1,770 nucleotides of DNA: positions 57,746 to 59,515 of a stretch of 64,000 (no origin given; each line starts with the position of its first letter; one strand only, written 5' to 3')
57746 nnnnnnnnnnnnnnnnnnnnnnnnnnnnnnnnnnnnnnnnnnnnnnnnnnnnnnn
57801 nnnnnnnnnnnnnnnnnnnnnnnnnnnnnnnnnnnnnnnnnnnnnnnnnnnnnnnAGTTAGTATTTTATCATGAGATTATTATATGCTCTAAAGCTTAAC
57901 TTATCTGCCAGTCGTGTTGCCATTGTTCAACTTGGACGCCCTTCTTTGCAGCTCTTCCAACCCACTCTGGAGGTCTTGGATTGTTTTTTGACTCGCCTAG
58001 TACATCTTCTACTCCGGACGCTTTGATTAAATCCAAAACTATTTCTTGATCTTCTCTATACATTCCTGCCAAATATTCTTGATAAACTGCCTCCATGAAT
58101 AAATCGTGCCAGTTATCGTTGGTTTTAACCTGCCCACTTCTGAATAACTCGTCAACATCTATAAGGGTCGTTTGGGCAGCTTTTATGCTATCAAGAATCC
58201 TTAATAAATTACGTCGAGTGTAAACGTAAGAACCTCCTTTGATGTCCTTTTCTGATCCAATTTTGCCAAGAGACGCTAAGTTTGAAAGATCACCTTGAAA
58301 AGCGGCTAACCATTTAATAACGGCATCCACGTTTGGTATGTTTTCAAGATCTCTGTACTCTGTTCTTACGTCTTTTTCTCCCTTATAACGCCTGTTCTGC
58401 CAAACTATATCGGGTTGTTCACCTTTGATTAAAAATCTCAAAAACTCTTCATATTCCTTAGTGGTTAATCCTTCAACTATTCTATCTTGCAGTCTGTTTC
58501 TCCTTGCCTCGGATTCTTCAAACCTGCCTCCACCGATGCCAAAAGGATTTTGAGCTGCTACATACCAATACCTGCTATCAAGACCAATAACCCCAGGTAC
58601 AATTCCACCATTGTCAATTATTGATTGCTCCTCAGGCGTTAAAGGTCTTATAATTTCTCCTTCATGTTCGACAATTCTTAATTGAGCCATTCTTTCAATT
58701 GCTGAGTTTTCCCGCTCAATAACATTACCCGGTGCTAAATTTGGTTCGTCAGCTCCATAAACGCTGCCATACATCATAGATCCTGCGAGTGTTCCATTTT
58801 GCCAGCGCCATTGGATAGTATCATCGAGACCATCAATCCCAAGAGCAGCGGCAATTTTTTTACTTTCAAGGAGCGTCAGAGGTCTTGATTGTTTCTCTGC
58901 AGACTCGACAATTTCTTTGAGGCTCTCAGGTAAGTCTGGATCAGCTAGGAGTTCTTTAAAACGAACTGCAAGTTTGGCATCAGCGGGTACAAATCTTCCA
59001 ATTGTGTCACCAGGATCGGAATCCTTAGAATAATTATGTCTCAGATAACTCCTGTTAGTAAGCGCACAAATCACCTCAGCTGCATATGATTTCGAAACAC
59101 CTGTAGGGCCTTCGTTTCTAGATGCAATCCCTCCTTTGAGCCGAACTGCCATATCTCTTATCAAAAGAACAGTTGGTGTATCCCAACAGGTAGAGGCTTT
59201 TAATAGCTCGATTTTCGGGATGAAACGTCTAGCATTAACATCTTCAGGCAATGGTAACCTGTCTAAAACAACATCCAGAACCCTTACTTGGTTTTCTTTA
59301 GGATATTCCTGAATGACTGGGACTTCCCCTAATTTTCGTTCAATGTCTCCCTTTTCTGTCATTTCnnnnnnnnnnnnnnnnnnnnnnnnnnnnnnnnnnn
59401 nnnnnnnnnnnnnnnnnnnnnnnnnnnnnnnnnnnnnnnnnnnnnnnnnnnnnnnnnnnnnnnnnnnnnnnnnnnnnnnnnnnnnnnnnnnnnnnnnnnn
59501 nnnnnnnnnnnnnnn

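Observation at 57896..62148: MoxR-like AAA+ ATPase with large HExxH + VWA partner (CbbQ/CbbO- or NorQ/NorD-like pair) embedded in the accessory operon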

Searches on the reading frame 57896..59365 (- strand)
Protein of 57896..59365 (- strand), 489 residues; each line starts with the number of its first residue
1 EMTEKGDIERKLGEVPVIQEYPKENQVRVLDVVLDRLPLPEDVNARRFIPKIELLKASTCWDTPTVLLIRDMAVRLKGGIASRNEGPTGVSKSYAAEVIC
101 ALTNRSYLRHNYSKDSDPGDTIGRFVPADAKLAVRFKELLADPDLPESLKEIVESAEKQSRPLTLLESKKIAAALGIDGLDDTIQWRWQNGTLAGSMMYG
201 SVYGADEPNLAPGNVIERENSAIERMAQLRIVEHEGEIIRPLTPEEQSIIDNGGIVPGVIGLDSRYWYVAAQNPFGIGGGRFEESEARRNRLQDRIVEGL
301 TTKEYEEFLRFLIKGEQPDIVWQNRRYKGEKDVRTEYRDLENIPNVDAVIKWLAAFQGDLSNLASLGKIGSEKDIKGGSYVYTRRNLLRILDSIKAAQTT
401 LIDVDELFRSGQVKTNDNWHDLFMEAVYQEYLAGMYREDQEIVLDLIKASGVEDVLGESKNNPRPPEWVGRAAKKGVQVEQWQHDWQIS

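Call 4: search_protein_families(library=pfam, proteins=[window:57896-59365:-], max_evalue=0.01)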
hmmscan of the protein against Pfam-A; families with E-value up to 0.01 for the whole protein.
window:57896-59365:- (489 aa): 0 families

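Call 5: search_protein_families(library=phrogs, proteins=[window:57896-59365:-], max_evalue=0.01)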
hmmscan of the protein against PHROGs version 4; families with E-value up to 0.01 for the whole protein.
window:57896-59365:- (489 aa): 1 family
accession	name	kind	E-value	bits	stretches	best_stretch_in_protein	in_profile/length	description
phrog_249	-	moron, auxiliary metabolic gene and host takeover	6.1e-09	36.7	1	85-131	133-179/380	porphyrin biosynthesis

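Call 9: find_homologous_proteins(query=window:57896-59365:-)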
Query window:57896-59365:- (489 aa): 39 proteins with E <= 0.001 among 8000 candidates.
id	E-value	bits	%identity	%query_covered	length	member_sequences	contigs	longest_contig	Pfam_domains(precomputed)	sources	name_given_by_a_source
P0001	0.0e+0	1100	100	100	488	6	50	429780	-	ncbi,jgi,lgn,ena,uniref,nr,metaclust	ncbi:MAG: hypothetical protein UT12_C0002G0003 [Candidatus Curtissbacteria bacterium GW2011_GWC2_38_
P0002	3.3e-261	885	77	99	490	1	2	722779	-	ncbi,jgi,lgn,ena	-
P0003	9.1e-259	877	76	100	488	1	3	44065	-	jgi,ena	-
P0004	2.5e-228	777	69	99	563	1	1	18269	-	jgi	jgi:hypothetical protein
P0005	5.0e-227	772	70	98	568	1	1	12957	-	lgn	-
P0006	4.4e-226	769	70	98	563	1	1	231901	-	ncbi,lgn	-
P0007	4.9e-226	769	69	97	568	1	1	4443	-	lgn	-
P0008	1.0e-225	768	69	98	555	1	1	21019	-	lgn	-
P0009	1.1e-224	765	70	97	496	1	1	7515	-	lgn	-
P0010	1.2e-224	764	70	99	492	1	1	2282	-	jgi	jgi:hypothetical protein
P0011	8.6e-224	762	67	98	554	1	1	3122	-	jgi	jgi:hypothetical protein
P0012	6.1e-223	759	69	98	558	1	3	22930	-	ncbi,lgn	-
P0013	3.5e-222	756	68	97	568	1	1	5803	-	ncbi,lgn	-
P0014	1.2e-220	751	69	97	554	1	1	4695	PF07728.21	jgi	jgi:hypothetical protein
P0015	2.2e-220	750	69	99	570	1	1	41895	-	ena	-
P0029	1.3e-210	718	67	97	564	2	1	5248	PF07728.21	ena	-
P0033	5.3e-180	617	58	100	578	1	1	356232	-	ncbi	-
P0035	2.5e-158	546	52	95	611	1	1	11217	PF07728.21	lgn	-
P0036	8.8e-158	544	52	98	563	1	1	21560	PF07728.21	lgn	-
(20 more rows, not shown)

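Call 10: find_encoding_contigs(protein=P0002, flank=10000, max_places=2)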
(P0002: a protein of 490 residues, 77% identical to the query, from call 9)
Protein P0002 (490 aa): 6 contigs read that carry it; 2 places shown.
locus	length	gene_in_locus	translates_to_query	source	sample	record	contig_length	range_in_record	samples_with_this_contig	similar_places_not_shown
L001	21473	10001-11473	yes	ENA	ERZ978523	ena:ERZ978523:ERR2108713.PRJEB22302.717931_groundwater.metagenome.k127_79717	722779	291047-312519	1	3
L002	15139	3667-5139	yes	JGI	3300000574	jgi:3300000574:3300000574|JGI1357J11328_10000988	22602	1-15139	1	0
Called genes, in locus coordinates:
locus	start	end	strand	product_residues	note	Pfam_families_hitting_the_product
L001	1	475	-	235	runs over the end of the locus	PF08713:DNA_alkylation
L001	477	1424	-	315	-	PF01207:Dus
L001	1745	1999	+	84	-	PF04014:MazE_antitoxin, PF15937:PrlF_antitoxin (weak)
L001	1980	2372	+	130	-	PF01850:PIN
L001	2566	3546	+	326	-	-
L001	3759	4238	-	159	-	PF03073:TspO_MBR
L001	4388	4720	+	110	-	-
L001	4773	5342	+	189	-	-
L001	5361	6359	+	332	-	PF08443:RimK (weak)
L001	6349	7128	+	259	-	-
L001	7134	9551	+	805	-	-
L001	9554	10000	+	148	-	-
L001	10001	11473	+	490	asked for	-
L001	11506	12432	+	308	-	-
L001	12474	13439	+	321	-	PF02540:NAD_synthase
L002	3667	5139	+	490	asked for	-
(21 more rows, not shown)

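Call 11: find_encoding_contigs(protein=P0033, flank=10000, max_places=2)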
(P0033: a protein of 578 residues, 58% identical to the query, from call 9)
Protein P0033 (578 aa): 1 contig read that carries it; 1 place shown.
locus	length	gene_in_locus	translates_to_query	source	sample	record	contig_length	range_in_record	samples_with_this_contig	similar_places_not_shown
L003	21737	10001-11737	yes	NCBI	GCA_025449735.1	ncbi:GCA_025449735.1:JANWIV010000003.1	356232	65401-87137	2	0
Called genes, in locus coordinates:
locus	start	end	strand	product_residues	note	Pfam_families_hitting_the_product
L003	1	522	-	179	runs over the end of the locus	PF02600:DsbB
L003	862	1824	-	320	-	PF01018:GTP1_OBG, PF03193:RsgA_GTPase (faint), PF01926:MMR_HSR1, PF02421:FeoB_N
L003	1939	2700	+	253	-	-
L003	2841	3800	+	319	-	PF02540:NAD_synthase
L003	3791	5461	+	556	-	PF01467:CTP_transf_like (weak)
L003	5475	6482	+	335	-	PF14397:ATPgrasp_ST (faint), PF08443:RimK (faint)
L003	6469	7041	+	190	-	-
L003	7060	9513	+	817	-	-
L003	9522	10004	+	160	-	-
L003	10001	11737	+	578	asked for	-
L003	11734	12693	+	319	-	-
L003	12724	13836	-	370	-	-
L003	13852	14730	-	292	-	-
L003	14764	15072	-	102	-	PF01035:DNA_binding_1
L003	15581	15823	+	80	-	PF04014:MazE_antitoxin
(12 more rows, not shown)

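Call 14: find_related_loci(query=A1, collection=genome_contigs, flank=10000)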
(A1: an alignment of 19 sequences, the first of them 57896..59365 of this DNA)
Query A1 (489 aa) in genome_contigs; peptide patterns used: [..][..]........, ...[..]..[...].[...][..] (x = any residue, [..] = any of these).
66 stretches matched a pattern; 2 encode a relative of the query (tblastn E <= 1e-3); 2 distinct loci.
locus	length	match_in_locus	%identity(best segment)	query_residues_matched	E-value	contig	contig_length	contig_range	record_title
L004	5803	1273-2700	68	14-489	0e+0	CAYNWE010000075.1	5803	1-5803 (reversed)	MAG TPA_asm: uncultured Candidatus Saccharibacteria bacterium isolate binchicken_co328_38 genome assembly, contig: NODE_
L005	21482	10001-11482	58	2-489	5e-180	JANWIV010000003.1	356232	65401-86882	MAG: Candidatus Microgenomates bacterium isolate CRAIB_MAG50 c_000000048435, whole genome shotgun sequence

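Call 15: find_related_loci(query=A1, collection=metagenome_contigs, flank=10000)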
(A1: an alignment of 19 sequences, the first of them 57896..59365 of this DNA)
Query A1 (489 aa) in metagenome_contigs; peptide patterns used: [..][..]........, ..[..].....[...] (x = any residue, [..] = any of these).
103 stretches matched a pattern; 11 encode a relative of the query (tblastn E <= 1e-3); 11 distinct loci.
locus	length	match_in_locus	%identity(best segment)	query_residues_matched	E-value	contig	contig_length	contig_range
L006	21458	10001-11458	77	4-489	0e+0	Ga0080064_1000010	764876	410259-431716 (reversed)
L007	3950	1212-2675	76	2-489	0e+0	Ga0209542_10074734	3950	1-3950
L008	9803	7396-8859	76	2-489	0e+0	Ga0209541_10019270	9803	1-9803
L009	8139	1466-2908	66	11-489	0e+0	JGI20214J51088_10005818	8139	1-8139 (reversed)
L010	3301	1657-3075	67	14-486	0e+0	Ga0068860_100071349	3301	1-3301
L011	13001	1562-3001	64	13-489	0e+0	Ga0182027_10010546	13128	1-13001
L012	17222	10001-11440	62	9-488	0e+0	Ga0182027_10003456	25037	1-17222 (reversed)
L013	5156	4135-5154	66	13-349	4e-150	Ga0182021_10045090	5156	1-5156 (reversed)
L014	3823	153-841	100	254-489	1e-130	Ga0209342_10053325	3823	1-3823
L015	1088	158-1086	74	4-313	9e-142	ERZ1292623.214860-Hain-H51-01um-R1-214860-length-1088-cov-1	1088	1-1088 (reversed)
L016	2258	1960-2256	75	17-115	3e-43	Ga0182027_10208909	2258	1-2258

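Call 16: find_encoding_contigs(protein=P0036, flank=10000, max_places=1)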
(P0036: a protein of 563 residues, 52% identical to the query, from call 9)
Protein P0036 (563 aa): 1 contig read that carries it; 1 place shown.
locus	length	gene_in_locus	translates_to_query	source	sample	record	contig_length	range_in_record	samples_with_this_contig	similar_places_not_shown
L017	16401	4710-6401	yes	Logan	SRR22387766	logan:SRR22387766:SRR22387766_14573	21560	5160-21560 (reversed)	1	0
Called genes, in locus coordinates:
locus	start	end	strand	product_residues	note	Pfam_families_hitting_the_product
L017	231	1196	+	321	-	PF04055:Radical_SAM (faint)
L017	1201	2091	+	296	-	-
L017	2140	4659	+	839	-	PF00092:VWA (weak)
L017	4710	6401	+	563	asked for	PF07728:AAA_5 (faint)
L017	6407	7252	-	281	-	-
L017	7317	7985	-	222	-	-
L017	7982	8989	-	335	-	PF02786:CPSase_L_D2 (weak), PF08443:RimK (weak), PF07478:Dala_Dala_lig_C (faint)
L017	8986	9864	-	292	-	-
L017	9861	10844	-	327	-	PF13521:AAA_28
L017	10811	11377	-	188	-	PF04973:NMN_transporter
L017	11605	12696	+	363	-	PF01926:MMR_HSR1, PF02421:FeoB_N (weak), PF06071:YchF-GTPase_C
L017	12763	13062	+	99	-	-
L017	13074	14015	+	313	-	-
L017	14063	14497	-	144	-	PF01850:PIN (weak)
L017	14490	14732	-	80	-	PF02604:PhdYeFM_antitox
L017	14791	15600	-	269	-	PF01026:TatD_DNase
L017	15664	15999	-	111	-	-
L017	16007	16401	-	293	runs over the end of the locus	-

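Call 17: find_encoding_contigs(protein=P0035, flank=10000, max_places=1)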
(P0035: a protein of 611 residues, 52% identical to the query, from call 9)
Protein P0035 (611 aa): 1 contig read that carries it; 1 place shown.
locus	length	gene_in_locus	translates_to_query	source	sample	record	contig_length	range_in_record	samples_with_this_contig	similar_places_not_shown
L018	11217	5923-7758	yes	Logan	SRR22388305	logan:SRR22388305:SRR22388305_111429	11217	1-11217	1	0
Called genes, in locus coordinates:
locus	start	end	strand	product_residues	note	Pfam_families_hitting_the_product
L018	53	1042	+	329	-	PF07478:Dala_Dala_lig_C (faint), PF14397:ATPgrasp_ST (faint), PF02655:ATP-grasp_3, PF08443:RimK (faint), PF01071:GARS_A (weak), PF02786:CPSase_L_D2, PF02955:GSH-S_ATP (faint)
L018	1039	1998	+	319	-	-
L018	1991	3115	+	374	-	PF04055:Radical_SAM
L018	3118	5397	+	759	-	PF00092:VWA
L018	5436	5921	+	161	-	-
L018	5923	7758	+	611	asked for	PF07728:AAA_5 (faint)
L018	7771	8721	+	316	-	-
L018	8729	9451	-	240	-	-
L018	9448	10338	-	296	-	PF04055:Radical_SAM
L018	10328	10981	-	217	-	-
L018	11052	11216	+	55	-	?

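Call 18: find_encoding_contigs(protein=P0006, flank=10000, max_places=1)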
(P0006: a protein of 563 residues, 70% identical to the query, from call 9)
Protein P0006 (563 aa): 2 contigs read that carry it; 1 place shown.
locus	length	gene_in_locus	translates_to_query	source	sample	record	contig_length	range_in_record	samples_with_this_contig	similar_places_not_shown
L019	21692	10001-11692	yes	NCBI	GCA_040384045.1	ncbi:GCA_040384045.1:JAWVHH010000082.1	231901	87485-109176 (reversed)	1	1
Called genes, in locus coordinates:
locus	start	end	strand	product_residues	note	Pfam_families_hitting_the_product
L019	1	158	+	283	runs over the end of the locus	-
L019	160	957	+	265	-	-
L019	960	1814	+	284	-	-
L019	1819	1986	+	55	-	-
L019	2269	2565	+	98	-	-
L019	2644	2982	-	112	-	-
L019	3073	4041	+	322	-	PF13521:AAA_28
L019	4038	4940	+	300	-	-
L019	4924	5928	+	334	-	PF08443:RimK (faint)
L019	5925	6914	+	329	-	-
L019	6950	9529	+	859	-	-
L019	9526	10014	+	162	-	-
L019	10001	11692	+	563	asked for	-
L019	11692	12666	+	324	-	-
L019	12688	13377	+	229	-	PF04973:NMN_transporter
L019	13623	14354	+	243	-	PF00239:Resolvase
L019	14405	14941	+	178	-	PF13408:Zn_ribbon_recom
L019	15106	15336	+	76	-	-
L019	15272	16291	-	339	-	-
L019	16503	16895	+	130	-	-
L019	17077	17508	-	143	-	PF01850:PIN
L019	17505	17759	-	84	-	-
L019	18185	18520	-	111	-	PF01541:GIY-YIG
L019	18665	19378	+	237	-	PF00535:Glycos_transf_2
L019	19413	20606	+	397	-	PF26314:MptA_B_family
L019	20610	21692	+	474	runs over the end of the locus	PF26314:MptA_B_family, PF09594:GT87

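Call 20: search_protein_families(library=ncbifam, proteins=[window:57896-59365:-], max_evalue=1)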
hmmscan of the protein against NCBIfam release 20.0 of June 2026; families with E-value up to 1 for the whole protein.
window:57896-59365:- (489 aa): 0 families
